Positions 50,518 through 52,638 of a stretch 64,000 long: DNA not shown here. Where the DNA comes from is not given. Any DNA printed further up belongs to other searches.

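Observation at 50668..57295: rfbF-rfbG-rfbH plus an acetolactate-synthase-like ThDP enzyme: predicted C-branched 3,6-dideoxyhexose (yersiniose-like).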

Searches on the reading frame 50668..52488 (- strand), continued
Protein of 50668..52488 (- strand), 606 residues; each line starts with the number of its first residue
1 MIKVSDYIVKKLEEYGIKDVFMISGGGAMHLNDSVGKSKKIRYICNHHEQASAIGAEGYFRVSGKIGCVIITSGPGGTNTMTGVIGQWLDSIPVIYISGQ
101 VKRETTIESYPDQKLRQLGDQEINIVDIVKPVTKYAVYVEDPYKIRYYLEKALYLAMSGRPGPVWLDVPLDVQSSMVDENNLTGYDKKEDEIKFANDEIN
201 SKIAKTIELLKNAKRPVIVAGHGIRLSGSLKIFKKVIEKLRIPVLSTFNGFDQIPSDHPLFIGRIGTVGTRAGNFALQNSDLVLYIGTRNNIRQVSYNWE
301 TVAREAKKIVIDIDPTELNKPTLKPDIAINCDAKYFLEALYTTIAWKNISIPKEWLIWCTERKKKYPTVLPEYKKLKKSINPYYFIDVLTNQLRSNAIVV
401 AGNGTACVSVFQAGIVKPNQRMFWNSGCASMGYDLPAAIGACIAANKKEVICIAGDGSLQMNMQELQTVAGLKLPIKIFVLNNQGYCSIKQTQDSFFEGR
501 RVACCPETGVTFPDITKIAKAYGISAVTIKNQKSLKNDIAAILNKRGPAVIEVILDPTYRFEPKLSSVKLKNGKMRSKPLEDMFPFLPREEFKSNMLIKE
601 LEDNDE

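Call 28: find_related_loci(query=window:50668-52488:-, collection=genome_contigs, flank=10000)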
Query window:50668-52488:- (606 aa) in genome_contigs; peptide patterns used: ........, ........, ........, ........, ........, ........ (x = any residue, [..] = any of these).
476 stretches matched a pattern; 276 encode a relative of the query (tblastn E <= 1e-3); the best 80 are kept; 80 distinct loci.
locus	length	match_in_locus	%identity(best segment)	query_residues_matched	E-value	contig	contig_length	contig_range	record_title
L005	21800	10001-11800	63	1-600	0e+0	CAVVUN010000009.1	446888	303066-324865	MAG: Nitrospirota bacterium isolate MFD03899.bin.2.182 genome assembly, contig: contig_4749, whole genome shotgun sequen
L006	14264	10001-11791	62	1-598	0e+0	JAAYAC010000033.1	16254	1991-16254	MAG: Syntrophomonadaceae bacterium isolate AS02xzSISU_72 10545_AS02, whole genome shotgun sequence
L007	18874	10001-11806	63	1-602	0e+0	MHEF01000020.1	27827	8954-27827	MAG: Nitrospirae bacterium RBG_13_39_12 RBG_13_scaffold_1314, whole genome shotgun sequence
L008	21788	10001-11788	65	1-600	0e+0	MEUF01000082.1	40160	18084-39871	MAG: candidate division WOR-1 bacterium RIFOXYB2_FULL_48_7 rifoxyb2_full_scaffold_677, whole genome shotgun sequence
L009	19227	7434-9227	65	1-598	0e+0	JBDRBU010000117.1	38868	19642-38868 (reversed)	MAG: Candidatus Firestonebacteria bacterium isolate MEGAHIT-group-1.147 k141_11422805, whole genome shotgun sequence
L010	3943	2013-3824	61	1-606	0e+0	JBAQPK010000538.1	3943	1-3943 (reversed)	MAG: Desulfuromonadaceae bacterium isolate MFD12001_ilm_asm_bin38 k127_71681, whole genome shotgun sequence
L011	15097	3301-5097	62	1-600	0e+0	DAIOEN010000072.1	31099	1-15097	MAG TPA_asm: Vulcanimicrobiota bacterium isolate CTOTU7676 NODE_2513_length_31099_cov_25.993235, whole genome shotgun se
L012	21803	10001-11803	60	1-601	0e+0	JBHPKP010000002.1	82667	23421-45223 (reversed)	Bacterium isolate SAG AM-320-J04 AM-320-J04_NODE_2, whole genome shotgun sequence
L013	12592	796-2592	62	1-600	0e+0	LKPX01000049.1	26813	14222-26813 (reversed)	MAG: Desulfobacteraceae bacterium RAAP-1 Cluster_0_48, whole genome shotgun sequence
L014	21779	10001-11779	62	1-596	0e+0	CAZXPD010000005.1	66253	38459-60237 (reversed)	MAG TPA_asm: uncultured Gammaproteobacteria bacterium isolate binchicken_co20_413 genome assembly, contig: NODE_1073_len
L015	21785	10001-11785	60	1-597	0e+0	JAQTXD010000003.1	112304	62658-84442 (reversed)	MAG: Desulfuromonadaceae bacterium isolate STC_126 NODE_406_length_112304_cov_3.694706_Sandtown_C, whole genome shotgun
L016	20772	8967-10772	61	1-603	0e+0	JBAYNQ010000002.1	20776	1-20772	MAG: Candidatus Omnitrophota bacterium isolate SO_2016_LW1_69 scaffold02377_LW64-88_2016, whole genome shotgun sequence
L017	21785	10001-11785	60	1-597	0e+0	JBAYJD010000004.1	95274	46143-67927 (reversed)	MAG: Elusimicrobiales bacterium isolate SO_2016_GW1_47 scaffold00516_OW334_2016, whole genome shotgun sequence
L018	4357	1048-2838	61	1-597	0e+0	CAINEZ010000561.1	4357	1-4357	MAG: uncultured Bacteroidetes bacterium isolate AlinenLipids_bin-7249 genome assembly, contig: bin-7249:561/704, whole g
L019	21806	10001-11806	61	1-603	0e+0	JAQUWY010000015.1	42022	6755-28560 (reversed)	MAG: Candidatus Omnitrophota bacterium isolate STD2_200 NODE_3137_length_42022_cov_5.587135_Sandtown_D2, whole genome sh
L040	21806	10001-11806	57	1-602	0e+0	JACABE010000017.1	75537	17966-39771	MAG: Bacteroidetes bacterium isolate Cfx3-09 MAG09_17, whole genome shotgun sequence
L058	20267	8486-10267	55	1-597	0e+0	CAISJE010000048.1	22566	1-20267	uncultured bacterium isolate Ja1_bin-3702 genome assembly, contig: bin-3702:048/233, whole genome shotgun sequence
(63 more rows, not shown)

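Call 45: search_solved_structures(query=window:50668-52488:-, max_evalue=1e-75, show_alignments=3)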
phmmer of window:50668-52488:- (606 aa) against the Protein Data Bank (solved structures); distinct sequences matched with E-value up to 1e-75: 9.
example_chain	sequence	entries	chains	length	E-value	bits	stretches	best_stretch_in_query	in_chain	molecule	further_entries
8rph_A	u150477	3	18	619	4.1e-126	424.9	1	2-596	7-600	Thiamine pyrophosphate-binding protein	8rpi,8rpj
5ahk_A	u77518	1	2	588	5.6e-84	285.8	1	2-566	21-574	ACETOLACTATE SYNTHASE II, LARGE SUBUNIT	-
7u25_A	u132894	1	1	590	9.3e-80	271.9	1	4-557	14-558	Acetolactate synthase, chloroplastic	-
7stq_A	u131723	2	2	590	1.3e-79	271.4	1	4-557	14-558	Acetolactate synthase, chloroplastic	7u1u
6u9h_A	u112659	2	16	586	1.7e-79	271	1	4-557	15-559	Acetolactate synthase, chloroplastic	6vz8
1ybh_A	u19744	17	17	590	1.8e-79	270.9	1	4-557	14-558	Acetolactate synthase, chloroplast | Acetolactate synthase | Acetolactate synthase, chloroplastic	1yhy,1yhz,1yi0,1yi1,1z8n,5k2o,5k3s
7tzz_A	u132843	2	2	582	1.8e-79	270.9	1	4-557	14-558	Acetolactate synthase, chloroplastic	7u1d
8et5_A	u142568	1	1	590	2.1e-79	270.7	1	4-556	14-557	Acetolactate synthase, chloroplastic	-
3e9y_A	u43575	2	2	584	4.4e-79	269.6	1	4-557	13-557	Acetolactate synthase, chloroplastic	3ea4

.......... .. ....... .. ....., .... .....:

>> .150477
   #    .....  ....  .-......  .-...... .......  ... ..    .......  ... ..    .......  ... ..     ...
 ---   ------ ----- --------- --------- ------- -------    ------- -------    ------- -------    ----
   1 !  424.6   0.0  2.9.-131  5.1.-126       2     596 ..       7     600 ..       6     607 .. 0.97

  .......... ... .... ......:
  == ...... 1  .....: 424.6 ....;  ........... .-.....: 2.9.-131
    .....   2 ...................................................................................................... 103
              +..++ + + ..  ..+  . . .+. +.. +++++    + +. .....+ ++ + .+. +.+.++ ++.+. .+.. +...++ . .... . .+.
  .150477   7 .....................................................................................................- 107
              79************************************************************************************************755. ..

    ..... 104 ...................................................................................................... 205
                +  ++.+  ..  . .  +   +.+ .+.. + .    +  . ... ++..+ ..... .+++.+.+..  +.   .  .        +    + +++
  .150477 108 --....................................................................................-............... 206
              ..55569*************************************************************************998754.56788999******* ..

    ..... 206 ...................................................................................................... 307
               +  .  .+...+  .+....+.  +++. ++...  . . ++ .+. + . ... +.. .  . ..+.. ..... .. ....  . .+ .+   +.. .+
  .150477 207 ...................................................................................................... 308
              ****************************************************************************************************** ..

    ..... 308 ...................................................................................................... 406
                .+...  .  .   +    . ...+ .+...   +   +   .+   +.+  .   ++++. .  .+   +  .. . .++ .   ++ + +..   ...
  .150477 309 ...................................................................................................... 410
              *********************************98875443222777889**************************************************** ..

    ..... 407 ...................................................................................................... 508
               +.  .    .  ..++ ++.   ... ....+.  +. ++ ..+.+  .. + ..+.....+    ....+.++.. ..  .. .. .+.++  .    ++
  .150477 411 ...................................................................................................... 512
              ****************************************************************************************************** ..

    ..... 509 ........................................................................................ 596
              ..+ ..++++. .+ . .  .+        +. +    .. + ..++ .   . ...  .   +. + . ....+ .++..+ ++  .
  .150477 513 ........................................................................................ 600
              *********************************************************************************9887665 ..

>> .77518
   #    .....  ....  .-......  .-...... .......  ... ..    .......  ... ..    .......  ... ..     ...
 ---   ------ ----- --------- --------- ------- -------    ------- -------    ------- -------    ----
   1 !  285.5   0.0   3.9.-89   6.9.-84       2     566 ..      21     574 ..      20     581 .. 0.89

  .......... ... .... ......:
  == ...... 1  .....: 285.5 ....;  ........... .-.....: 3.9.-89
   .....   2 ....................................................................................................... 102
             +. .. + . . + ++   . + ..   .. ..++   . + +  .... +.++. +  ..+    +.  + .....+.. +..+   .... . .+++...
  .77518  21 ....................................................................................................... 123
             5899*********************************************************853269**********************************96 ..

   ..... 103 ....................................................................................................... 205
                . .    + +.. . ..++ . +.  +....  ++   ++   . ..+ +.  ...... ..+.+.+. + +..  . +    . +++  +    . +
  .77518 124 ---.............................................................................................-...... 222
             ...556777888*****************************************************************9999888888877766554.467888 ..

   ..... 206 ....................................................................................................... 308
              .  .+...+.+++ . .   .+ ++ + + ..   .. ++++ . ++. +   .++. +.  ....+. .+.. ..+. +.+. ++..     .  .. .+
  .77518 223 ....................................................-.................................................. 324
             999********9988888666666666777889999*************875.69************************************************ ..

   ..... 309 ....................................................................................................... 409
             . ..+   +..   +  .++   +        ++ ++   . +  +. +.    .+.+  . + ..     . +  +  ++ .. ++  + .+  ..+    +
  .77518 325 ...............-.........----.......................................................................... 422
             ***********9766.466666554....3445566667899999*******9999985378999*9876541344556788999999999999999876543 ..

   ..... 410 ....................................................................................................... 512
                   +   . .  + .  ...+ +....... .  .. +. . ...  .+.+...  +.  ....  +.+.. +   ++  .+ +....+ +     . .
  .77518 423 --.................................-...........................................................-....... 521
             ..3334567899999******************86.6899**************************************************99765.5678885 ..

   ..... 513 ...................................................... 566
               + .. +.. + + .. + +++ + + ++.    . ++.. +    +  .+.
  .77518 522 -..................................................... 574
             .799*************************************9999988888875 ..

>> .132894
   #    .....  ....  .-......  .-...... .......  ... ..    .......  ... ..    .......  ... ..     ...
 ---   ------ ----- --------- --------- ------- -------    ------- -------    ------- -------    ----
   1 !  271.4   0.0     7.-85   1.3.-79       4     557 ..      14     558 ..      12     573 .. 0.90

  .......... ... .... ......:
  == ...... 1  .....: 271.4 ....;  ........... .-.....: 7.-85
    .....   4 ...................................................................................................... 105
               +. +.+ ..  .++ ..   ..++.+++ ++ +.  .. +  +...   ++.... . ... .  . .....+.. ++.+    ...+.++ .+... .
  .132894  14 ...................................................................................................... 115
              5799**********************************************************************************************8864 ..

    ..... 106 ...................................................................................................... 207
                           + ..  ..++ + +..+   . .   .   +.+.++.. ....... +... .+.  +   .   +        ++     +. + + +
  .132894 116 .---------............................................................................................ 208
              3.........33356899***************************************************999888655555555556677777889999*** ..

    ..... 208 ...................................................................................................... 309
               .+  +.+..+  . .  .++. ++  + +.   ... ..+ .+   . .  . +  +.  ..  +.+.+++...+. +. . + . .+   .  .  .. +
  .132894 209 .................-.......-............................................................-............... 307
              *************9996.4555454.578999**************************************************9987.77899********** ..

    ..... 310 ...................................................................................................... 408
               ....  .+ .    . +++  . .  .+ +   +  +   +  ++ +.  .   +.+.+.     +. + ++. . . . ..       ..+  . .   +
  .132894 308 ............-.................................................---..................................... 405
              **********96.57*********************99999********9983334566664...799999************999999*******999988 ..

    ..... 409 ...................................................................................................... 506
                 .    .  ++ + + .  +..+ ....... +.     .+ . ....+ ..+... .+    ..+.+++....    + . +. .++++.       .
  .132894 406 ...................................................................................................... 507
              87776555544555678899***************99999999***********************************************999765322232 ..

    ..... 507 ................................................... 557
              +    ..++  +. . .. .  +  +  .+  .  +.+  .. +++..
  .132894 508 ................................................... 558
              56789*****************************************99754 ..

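Call 75: search_protein_families(library=ncbifam, proteins=[L008:13223-14347:+, L004:13347-14429:+, L003:8919-10004:+, L002:6412-7488:-, L040:8886-9998:+, L058:7677-8480:+, L040:8231-8899:+], max_evalue=1e-20)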
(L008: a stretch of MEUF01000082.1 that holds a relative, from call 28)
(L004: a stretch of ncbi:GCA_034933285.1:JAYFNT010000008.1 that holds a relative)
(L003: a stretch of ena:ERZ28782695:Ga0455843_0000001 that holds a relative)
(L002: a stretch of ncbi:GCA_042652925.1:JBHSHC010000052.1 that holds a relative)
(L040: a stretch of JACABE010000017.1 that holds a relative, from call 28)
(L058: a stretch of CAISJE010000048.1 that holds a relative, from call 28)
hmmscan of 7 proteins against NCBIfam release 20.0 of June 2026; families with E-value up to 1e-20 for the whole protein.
L008:13223-14347:+ (375 aa): 5 families
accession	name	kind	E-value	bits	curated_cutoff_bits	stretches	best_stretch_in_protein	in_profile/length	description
TIGR04425.1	P_lya_rel_AroB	hypoth_equivalog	2.8e-117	391.6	400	1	24-365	2-341/348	AroB-related putative sugar phosphate phospholyase (cyclizing)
TIGR01357.1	aroB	equivalog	1.4e-76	257.9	305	1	46-346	20-324/344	3-dehydroquinate synthase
NF004852.0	PRK06203.1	equivalog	5.2e-49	167.2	333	1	73-371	89-394/407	3-dehydroquinate synthase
NF010556.0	PRK13951.1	equivalog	1.4e-40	139.6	560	1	56-356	194-485/492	bifunctional shikimate kinase AroK/3-dehydroquinate synthase AroB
NF010627.0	PRK14021.1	equivalog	1e-36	126.5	565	1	44-355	205-527/542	bifunctional shikimate kinase/3-dehydroquinate synthase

L004:13347-14429:+ (360 aa): 5 families
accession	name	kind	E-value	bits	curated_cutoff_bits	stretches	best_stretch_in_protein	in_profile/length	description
TIGR04425.1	P_lya_rel_AroB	hypoth_equivalog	2.3e-118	395.2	400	1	7-353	2-346/348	AroB-related putative sugar phosphate phospholyase (cyclizing)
TIGR01357.1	aroB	equivalog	6e-77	259.2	305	1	31-345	22-340/344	3-dehydroquinate synthase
NF004852.0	PRK06203.1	equivalog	2.4e-50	171.6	333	1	58-349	91-389/407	3-dehydroquinate synthase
NF010556.0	PRK13951.1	equivalog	2.3e-45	155.4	560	1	40-333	195-477/492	bifunctional shikimate kinase AroK/3-dehydroquinate synthase AroB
NF010627.0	PRK14021.1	equivalog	2.8e-39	134.9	565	1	59-329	241-518/542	bifunctional shikimate kinase/3-dehydroquinate synthase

L003:8919-10004:+ (361 aa): 5 families
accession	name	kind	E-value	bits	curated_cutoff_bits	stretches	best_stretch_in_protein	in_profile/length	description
TIGR04425.1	P_lya_rel_AroB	hypoth_equivalog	1.5e-119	399.2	400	1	8-353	1-344/348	AroB-related putative sugar phosphate phospholyase (cyclizing)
TIGR01357.1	aroB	equivalog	4.4e-81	272.7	305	1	34-346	23-339/344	3-dehydroquinate synthase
NF004852.0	PRK06203.1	equivalog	8.2e-49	166.5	333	1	57-353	88-391/407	3-dehydroquinate synthase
NF010556.0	PRK13951.1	equivalog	2.4e-47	161.9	560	1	59-321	207-462/492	bifunctional shikimate kinase AroK/3-dehydroquinate synthase AroB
NF010627.0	PRK14021.1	equivalog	8.8e-42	143.2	565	1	58-348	238-534/542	bifunctional shikimate kinase/3-dehydroquinate synthase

L002:6412-7488:- (358 aa): 5 families
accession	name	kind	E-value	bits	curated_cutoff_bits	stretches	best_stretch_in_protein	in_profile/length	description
TIGR04425.1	P_lya_rel_AroB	hypoth_equivalog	6.7e-121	403.5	400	1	9-356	2-347/348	AroB-related putative sugar phosphate phospholyase (cyclizing)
TIGR01357.1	aroB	equivalog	2e-80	270.6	305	1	35-340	24-333/344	3-dehydroquinate synthase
NF004852.0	PRK06203.1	equivalog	3.6e-50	171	333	1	58-352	89-390/407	3-dehydroquinate synthase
NF010556.0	PRK13951.1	equivalog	5.3e-44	150.9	560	1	61-341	209-485/492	bifunctional shikimate kinase AroK/3-dehydroquinate synthase AroB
NF010627.0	PRK14021.1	equivalog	4.8e-40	137.5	565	1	61-350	241-537/542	bifunctional shikimate kinase/3-dehydroquinate synthase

L040:8886-9998:+ (371 aa): 2 families
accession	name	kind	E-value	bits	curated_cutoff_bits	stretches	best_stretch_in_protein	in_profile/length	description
TIGR03569.1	NeuB_NnaB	equivalog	3e-34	118.6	399.65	1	20-311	5-297/329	N-acetylneuraminate synthase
TIGR03586.1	PseI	equivalog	9.4e-33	113.8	340.25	1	18-311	4-295/327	pseudaminic acid synthase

L058:7677-8480:+ (268 aa): 5 families
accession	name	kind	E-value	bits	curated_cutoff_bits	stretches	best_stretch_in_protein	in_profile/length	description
TIGR01452.1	PGP_euk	subfamily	3.2e-43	148.2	201.95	1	130-250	131-251/279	phosphoglycolate/pyridoxal phosphate family phosphatase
NF053752.1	TK1734_fam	exception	6.2e-42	143.6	475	1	25-258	2-241/260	2-phosphoglycolate phosphatase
TIGR01460.1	HAD-SF-IIA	subfamily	5e-37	128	100.15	1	26-248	1-246/246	HAD-IIA family hydrolase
TIGR01457.1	HAD-SF-IIA-hyp2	hypoth_equivalog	6.4e-36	124.1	247.65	1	26-248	4-225/249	TIGR01457 family HAD-type hydrolase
TIGR01458.1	HAD-SF-IIA-hyp3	hypoth_equivalog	1.2e-25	90.3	175.95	1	23-251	1-229/257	TIGR01458 family HAD-type hydrolase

L040:8231-8899:+ (223 aa): 3 families
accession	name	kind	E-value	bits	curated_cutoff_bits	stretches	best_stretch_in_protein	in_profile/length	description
NF009695.0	PRK13222.1-2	equivalog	7.6e-32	110.6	225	1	6-219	3-223/226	phosphoglycolate phosphatase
NF009804.0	PRK13288.1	equivalog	7.2e-24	84.4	218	1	10-218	4-210/215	pyrophosphatase PpaX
TIGR01449.2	PGP_bact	equivalog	5.1e-21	75.2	180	1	12-218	1-213/213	phosphoglycolate phosphatase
